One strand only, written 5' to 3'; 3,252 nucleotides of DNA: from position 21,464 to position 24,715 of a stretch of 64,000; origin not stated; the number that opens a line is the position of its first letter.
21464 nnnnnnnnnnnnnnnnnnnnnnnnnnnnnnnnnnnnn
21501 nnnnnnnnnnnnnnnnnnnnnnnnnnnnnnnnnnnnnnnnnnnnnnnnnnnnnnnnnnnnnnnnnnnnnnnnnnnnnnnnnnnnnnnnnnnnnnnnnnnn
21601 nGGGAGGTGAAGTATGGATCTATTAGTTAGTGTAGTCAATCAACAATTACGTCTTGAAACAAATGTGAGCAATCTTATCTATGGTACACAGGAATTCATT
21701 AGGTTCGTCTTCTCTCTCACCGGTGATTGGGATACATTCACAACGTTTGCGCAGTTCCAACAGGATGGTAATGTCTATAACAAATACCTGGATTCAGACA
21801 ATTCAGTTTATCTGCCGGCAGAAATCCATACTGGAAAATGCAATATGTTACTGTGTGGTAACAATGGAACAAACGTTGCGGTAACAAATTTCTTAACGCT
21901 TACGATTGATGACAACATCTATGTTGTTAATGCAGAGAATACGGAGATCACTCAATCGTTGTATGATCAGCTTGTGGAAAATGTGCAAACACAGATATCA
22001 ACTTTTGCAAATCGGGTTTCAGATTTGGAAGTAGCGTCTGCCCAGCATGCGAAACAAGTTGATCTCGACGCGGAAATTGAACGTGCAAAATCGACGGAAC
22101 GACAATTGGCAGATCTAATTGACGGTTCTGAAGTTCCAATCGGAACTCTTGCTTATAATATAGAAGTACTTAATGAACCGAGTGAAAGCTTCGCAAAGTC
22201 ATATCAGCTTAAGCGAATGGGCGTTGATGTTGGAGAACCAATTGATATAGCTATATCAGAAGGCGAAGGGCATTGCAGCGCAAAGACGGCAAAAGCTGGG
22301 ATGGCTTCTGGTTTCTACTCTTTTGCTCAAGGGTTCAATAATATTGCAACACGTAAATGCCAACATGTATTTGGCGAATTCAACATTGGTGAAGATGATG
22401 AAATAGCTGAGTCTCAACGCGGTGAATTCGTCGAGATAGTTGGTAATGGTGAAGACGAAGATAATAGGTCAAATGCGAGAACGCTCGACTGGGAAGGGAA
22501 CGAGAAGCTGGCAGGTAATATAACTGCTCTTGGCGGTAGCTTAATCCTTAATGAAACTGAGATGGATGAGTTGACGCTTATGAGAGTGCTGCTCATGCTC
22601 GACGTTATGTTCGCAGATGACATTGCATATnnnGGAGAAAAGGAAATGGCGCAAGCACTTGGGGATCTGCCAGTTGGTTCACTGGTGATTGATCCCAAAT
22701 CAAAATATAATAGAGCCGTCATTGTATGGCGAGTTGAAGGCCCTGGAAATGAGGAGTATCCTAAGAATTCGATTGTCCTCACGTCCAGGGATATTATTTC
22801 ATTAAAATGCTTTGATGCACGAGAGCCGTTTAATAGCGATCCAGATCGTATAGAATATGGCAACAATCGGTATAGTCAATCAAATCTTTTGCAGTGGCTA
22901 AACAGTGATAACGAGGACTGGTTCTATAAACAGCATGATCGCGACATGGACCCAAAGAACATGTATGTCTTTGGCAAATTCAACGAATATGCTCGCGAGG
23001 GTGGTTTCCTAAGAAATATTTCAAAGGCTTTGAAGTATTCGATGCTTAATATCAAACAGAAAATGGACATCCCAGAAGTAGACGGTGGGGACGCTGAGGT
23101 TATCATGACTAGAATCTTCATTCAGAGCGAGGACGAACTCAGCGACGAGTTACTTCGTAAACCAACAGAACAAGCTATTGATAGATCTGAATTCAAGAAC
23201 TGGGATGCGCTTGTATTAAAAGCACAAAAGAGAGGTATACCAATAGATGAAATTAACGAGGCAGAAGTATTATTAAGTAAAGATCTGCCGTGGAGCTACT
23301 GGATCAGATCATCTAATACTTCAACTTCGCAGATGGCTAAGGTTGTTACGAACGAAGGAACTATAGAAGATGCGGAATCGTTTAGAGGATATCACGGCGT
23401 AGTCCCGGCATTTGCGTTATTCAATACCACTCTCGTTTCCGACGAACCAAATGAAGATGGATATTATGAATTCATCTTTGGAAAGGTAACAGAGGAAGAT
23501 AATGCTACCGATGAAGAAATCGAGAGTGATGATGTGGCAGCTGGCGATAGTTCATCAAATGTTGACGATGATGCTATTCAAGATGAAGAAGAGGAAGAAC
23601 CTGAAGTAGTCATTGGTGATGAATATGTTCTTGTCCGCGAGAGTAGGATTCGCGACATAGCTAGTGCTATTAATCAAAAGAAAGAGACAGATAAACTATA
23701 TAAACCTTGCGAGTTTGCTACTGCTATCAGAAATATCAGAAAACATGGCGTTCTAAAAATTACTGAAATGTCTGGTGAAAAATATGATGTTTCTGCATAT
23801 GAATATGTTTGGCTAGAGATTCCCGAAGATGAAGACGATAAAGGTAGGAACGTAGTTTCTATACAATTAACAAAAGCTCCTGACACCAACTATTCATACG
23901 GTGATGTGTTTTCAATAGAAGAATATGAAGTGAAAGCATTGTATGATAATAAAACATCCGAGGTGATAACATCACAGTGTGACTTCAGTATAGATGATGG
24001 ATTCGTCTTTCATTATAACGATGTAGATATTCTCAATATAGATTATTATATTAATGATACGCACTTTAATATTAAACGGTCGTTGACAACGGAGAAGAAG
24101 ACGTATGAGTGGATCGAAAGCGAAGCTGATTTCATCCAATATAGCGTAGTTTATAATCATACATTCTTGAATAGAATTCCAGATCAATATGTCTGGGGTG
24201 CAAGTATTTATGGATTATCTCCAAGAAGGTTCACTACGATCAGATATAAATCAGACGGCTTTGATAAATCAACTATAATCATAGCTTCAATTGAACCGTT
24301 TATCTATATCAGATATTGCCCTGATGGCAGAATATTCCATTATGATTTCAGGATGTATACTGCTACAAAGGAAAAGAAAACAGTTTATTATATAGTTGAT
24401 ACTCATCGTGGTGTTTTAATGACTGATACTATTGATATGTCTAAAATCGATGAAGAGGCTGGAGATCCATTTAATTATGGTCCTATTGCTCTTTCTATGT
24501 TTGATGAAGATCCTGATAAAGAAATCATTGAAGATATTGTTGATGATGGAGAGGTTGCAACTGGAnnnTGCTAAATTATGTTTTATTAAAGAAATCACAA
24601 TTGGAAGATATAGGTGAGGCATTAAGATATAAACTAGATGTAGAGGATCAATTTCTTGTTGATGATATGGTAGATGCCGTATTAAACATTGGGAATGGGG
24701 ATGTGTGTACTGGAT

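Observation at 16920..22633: Cassette of three paralogous proteins with a shared ~110-aa N-terminal domain and unrelated C-termini, flanking an LRR-lectin protein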

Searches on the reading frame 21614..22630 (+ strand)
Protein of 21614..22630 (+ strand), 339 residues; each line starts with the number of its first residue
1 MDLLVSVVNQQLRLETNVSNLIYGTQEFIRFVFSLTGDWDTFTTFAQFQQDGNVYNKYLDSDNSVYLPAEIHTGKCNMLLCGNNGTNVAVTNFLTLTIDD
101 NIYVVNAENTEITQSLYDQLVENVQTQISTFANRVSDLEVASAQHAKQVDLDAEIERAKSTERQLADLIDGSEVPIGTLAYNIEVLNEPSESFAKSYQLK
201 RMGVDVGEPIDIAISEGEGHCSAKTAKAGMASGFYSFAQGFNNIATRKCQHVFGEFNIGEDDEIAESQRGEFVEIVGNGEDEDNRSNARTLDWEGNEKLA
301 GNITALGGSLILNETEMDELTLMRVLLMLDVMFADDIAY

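Call 7: search_protein_families(library=pfam, proteins=[window:21614-22630:+], max_evalue=0.01)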
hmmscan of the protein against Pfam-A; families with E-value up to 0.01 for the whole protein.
window:21614-22630:+ (339 aa): 0 families

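Call 8: search_protein_families(library=phrogs, proteins=[window:21614-22630:+], max_evalue=0.01)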
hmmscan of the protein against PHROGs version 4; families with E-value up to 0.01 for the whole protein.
window:21614-22630:+ (339 aa): 3 families
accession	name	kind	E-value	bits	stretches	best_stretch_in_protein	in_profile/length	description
phrog_25979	-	unknown function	1.4e-11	44.8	1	26-187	23-190/521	-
phrog_25468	-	unknown function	3.1e-08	33.9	1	218-315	130-234/528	-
phrog_19695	-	unknown function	1.6e-06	29.4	1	6-125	7-128/164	-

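Call 11: search_dna_similar(query=window:21614-22630:+, collection=phages, mode=protein, max_rows=30)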
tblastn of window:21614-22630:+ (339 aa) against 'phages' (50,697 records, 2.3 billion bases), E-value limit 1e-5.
No match.

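Call 12: search_solved_structures(query=window:21614-22630:+, max_evalue=1)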
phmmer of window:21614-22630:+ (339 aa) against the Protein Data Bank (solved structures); distinct sequences matched with E-value up to 1: 0.

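Call 18: search_protein_families(library=pfam, proteins=[window:21614-22630:+], max_evalue=10)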
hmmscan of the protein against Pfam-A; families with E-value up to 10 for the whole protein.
window:21614-22630:+ (339 aa): 1 family
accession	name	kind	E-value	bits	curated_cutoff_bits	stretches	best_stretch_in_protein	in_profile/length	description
PF18768.7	RNPP_C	-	0.041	13.8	26.5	1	77-130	60-115/213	RNPP family C-terminal domain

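Call 30: find_homologous_proteins(query=window:21614-22630:+, max_evalue=0.001)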
Query window:21614-22630:+ (339 aa): 93 proteins with E <= 0.001 among 1529 candidates.
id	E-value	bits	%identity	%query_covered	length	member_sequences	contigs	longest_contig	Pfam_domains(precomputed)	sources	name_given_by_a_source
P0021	2.6e-219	745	100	100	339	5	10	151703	-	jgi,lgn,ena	-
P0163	5.2e-193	658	88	100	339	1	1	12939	-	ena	-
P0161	1.0e-66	244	55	49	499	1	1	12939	-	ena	-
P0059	1.3e-46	178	49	54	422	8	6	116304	-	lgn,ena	-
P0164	7.3e-43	165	51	48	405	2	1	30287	-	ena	-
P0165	1.2e-39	155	49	50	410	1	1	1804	-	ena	-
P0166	3.5e-39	153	46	35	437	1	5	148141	-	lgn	-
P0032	1.4e-37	148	54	40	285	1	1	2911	-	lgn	-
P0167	1.6e-34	138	51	26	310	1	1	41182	PF05658.20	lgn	-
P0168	1.8e-34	138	49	27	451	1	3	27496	-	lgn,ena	-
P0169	9.0e-34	135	56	22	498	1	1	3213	PF05658.20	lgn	-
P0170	6.7e-33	132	55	22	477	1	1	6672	-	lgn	-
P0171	3.8e-32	130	52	27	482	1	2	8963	PF05658.20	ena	-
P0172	1.3e-31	128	46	41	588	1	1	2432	PF13472.13,PF16255.12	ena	-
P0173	7.7e-31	126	46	41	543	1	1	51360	PF13472.13,PF16255.12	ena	-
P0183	1.7e-19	88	49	30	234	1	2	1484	PF05658.20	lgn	-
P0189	1.1e-18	86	58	22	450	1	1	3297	PF05658.20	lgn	-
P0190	2.1e-18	85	55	23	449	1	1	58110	PF02839.20,PF05658.20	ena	-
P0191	2.9e-18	84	45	30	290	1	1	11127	PF05658.20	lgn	-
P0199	7.9e-17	80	60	22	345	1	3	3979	PF05658.20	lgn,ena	-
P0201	8.4e-17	80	54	27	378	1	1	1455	PF05658.20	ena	-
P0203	2.8e-16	78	40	33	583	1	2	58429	PF05658.20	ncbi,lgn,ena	-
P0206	4.7e-16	77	53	27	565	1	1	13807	PF05658.20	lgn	-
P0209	1.0e-15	76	52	24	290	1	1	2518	PF05658.20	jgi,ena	-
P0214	2.9e-15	75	45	36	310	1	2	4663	PF05658.20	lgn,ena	-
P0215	3.1e-15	74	46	34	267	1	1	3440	PF05658.20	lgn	-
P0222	8.6e-15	73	53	25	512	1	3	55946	PF05658.20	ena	-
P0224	1.2e-14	72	49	29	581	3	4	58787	PF21300.3,PF05658.20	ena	-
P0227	2.1e-14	72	49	25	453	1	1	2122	PF05658.20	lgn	-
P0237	1.0e-12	66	57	22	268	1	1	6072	PF05658.20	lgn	-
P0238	1.0e-12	66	53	22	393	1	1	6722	PF05658.20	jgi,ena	-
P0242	1.1e-8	53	39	31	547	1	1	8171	PF05658.20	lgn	-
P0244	7.1e-8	50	44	26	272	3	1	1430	PF10651.16,PF05658.20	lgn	-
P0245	9.1e-8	50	40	29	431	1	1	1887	PF05658.20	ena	-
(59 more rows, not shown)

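Call 72: search_protein_families(library=ncbifam, proteins=[window:21614-22630:+], max_evalue=0.01)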
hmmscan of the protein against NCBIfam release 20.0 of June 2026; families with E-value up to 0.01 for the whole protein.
window:21614-22630:+ (339 aa): 0 families

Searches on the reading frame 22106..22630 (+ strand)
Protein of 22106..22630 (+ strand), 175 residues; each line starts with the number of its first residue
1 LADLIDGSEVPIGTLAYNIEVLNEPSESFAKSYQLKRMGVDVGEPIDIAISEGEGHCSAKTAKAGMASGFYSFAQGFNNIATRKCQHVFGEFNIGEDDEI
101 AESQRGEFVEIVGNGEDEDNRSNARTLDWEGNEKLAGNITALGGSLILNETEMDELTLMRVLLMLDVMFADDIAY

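Call 47: predict_structure(alignment_id=A6)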
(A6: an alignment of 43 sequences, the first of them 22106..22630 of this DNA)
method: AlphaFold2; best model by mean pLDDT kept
length: 175 residues; sequences in the alignment: 43
mean_pLDDT: 71.6   pTM: 0.54
mean pLDDT of the five models: 71.6, 69.3, 62.6, 61.7, 58.0
residues with pLDDT >= 90: 46; 70-90: 65; 50-70: 15; < 50: 49
segments of 3 or more residues with pLDDT < 50: 1-37, 44-53
pLDDT, mean of each block of 10 residues (from residue 1): 44 38 39 46 45 61 79 90 93 90 93 92 92 82 74 84 83 55
secondary structure, 60 per line:
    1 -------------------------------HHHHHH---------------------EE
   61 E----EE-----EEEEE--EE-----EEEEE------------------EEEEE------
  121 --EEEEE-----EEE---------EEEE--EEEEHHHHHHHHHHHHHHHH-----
elements in order: H32-37 E59-61 E73-77 E87-91 E110-114 E123-127 E133-135 E145-148 E151-154 H155-170

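Call 52: fold_search(model_id=the predicted structure, library=pdb)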
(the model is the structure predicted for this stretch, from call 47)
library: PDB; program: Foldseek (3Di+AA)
matches with E <= 10: 168; with E <= 0.001: 0
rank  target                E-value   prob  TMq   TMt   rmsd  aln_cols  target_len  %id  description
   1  2yo3_C                1.6e-01  0.25  0.21  0.14  18.3       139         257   15  Salmonella enterica SadA 1185-1386 fused to GCN4 adaptors (SadAK14) (released 2012-12-12)
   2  2yo3_B                3.8e-01  0.20  0.21  0.14  16.3       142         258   15  Salmonella enterica SadA 1185-1386 fused to GCN4 adaptors (SadAK14) (released 2012-12-12)
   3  9gh5_A                7.9e-01  0.94  0.23  0.16   0.6        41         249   32  Complex of Fusobacterium nucleatum CbpF with human CEACAM1 (released 2025-04-02)
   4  3wp8                  1.0e+00  0.35  0.36  0.22  11.3       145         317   13  Acinetobacter sp. Tol 5 AtaA C-terminal Ylhead fused to GCN4 adaptors (Chead) (released 2015-03-04)
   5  6dbd_B                1.1e+00  0.14  0.12  0.17   7.5        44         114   23  Crystal Structure of VHH R326 (released 2018-07-18)
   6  2yo3_A                1.4e+00  0.10  0.20  0.14  17.0       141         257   13  Salmonella enterica SadA 1185-1386 fused to GCN4 adaptors (SadAK14) (released 2012-12-12)
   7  6dbd_A                1.6e+00  0.14  0.10  0.15   6.7        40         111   25  Crystal Structure of VHH R326 (released 2018-07-18)
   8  7nvn_N                2.0e+00  0.07  0.13  0.20  10.6        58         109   16  Human TRiC complex in closed state with nanobody and tubulin bound (released 2022-03-02)
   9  7nvn_n                2.1e+00  0.07  0.13  0.20   8.5        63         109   14  Human TRiC complex in closed state with nanobody and tubulin bound (released 2022-03-02)
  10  9u93_A                2.2e+00  0.47  0.21  0.14   4.0        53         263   26  Cryo-EM structure of Fusobacterium nucleatum CbpF in complex with human CEACAM5 (released 2025-09-03)
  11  8c3l_B                2.9e+00  0.09  0.11  0.16   7.5        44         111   16  PaaR2 N-terminal domain in complex with nanobody 33 (released 2023-03-15)
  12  6anz                  2.9e+00  0.08  0.09  0.11  11.6        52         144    8  Crystal structure of a hypothetical protein from Neisseria gonorrhoeae (released 2017-08-30)
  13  7nvm_N                2.9e+00  0.07  0.14  0.20  10.5        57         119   16  Human TRiC complex in closed state with nanobody Nb18, actin and PhLP2A bound (released 2022-03-02)
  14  8uur_A                3.4e+00  0.05  0.09  0.08   9.4        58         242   19  Structure of Serratia proteamaculans antifeeding prophage mini-fibre (AfpX13) (released 2025-08-27)
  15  8d9y_B                3.6e+00  0.08  0.13  0.11   9.7        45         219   18  Crystal structure of Taipan alpha-neurotoxin in complex with Centi-LNX-D09 antibody (released 2023-06-14)
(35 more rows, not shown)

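Call 80: search_solved_structures(query=A6, max_evalue=1, show_alignments=2)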
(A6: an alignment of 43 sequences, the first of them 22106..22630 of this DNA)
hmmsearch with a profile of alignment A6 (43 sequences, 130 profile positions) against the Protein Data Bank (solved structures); distinct sequences matched with E-value up to 1: 5.
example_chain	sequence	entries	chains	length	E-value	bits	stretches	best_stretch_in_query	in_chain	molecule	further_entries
7o23_A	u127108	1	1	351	5e-10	42.6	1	3-43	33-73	Autotransporter adhesin BpaC,Autotransporter adhesin BpaC,General control transcription fa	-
9u93_C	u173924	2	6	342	5.7e-05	26.2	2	3-53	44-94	Fusobacterium nucleatum CbpF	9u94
9gh4_A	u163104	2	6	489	0.015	18.4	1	3-57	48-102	Cell surface protein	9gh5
3ntn_A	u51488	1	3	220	0.045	16.8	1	3-49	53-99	UspA1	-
2yo0_A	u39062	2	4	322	0.3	14.2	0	7-45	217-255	GENERAL CONTROL PROTEIN GCN4, PUTATIVE INNER MEMBRANE PROTEIN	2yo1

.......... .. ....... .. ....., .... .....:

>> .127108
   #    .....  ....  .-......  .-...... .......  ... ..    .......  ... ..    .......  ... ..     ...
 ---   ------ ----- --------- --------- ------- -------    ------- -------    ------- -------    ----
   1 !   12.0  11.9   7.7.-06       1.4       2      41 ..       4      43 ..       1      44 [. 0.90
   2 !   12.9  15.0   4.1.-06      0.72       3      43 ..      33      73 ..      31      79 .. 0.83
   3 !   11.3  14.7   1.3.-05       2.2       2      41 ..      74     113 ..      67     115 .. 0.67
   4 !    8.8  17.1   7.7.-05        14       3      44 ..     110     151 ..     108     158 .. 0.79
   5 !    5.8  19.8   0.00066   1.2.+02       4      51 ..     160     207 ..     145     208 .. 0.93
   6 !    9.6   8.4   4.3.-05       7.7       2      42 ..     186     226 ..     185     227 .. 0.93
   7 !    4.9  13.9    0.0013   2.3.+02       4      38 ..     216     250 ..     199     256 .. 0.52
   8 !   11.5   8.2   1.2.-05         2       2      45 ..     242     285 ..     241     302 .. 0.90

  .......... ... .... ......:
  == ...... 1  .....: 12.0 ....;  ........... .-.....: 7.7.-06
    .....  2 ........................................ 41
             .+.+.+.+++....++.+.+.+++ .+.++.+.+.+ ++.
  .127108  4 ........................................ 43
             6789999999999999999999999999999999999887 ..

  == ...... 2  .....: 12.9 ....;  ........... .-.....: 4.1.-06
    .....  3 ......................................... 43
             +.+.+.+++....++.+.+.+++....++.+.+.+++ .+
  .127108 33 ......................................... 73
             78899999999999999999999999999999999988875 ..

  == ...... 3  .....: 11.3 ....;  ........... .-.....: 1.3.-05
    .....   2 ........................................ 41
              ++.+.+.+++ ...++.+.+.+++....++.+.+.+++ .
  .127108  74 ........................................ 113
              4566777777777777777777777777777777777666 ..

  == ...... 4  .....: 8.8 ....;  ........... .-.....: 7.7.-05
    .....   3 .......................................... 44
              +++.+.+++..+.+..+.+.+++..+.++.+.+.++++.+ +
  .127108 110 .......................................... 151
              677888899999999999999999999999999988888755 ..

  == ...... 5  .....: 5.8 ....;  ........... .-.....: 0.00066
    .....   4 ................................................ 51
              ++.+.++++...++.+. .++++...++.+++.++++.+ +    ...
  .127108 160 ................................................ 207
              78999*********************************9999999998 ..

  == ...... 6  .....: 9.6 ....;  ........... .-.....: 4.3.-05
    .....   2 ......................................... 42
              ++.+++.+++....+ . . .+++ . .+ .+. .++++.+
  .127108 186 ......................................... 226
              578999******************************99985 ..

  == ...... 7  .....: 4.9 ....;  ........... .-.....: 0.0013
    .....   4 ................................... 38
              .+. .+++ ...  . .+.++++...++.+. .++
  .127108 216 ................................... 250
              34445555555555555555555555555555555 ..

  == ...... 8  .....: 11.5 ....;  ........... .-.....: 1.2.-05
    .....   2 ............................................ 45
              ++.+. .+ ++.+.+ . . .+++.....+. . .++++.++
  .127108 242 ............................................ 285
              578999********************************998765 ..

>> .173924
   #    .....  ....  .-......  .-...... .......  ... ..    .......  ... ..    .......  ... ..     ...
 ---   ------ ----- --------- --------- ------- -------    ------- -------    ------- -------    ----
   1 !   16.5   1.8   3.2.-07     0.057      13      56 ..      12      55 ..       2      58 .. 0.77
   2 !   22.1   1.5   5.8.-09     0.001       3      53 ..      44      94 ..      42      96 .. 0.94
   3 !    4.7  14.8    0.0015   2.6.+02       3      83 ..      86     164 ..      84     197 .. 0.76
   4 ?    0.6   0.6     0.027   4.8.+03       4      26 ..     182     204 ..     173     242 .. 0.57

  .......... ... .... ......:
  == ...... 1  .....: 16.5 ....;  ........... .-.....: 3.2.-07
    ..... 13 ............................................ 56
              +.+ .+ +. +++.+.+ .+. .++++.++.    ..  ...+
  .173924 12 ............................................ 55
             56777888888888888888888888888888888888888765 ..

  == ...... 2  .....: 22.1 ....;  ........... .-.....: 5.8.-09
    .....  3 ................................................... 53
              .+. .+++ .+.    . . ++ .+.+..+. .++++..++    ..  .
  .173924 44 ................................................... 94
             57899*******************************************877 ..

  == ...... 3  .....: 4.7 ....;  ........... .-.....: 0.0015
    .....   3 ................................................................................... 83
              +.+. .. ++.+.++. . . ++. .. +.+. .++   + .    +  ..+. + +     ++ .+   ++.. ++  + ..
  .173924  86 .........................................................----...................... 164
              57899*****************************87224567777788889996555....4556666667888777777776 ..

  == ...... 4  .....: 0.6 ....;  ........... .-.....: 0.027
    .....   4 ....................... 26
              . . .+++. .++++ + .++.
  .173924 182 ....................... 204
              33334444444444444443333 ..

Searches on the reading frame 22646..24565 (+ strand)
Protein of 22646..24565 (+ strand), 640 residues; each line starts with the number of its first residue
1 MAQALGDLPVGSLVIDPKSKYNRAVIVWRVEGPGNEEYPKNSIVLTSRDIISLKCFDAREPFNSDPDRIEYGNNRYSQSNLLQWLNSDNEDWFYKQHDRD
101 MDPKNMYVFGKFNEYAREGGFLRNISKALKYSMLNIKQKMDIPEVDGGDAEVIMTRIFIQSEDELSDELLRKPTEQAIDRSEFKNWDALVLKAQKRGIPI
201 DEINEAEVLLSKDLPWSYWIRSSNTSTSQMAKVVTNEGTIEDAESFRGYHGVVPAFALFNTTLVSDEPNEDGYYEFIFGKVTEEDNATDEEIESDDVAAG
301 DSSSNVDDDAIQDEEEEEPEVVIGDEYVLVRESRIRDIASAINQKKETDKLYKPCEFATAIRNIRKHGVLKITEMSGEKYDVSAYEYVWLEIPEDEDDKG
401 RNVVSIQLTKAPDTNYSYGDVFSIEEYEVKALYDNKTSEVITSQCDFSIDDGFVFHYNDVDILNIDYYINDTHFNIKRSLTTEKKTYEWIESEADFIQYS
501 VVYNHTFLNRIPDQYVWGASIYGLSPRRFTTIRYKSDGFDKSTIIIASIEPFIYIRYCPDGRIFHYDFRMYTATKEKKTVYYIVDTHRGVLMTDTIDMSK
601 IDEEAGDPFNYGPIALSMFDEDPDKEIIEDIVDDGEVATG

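Call 7: search_protein_families(library=pfam, proteins=[window:22646-24565:+], max_evalue=0.01)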
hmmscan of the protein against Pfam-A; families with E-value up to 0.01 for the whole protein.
window:22646-24565:+ (640 aa): 1 family
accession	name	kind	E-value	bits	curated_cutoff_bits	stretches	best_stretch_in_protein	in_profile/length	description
PF19789.6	DUF6273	-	7.6e-15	55.6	23.5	1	44-258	4-170/172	Domain of unknown function (DUF6273)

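Call 8: search_protein_families(library=phrogs, proteins=[window:22646-24565:+], max_evalue=0.01)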
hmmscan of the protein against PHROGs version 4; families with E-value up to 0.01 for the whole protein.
window:22646-24565:+ (640 aa): 4 families
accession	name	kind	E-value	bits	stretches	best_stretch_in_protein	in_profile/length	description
phrog_10993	-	head and packaging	7.4e-43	148.2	1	1-278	1-260/556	Hoc-like head decoration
phrog_24060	-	unknown function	1.7e-40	139.5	1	5-285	3-276/1438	-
phrog_9958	-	unknown function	0.00011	22.6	1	224-276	140-192/210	-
phrog_18399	-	unknown function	0.0065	17.2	0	481-523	65-104/161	-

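Call 72: search_protein_families(library=ncbifam, proteins=[window:22646-24565:+], max_evalue=0.01)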
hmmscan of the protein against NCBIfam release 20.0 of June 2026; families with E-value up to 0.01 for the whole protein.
window:22646-24565:+ (640 aa): 0 families
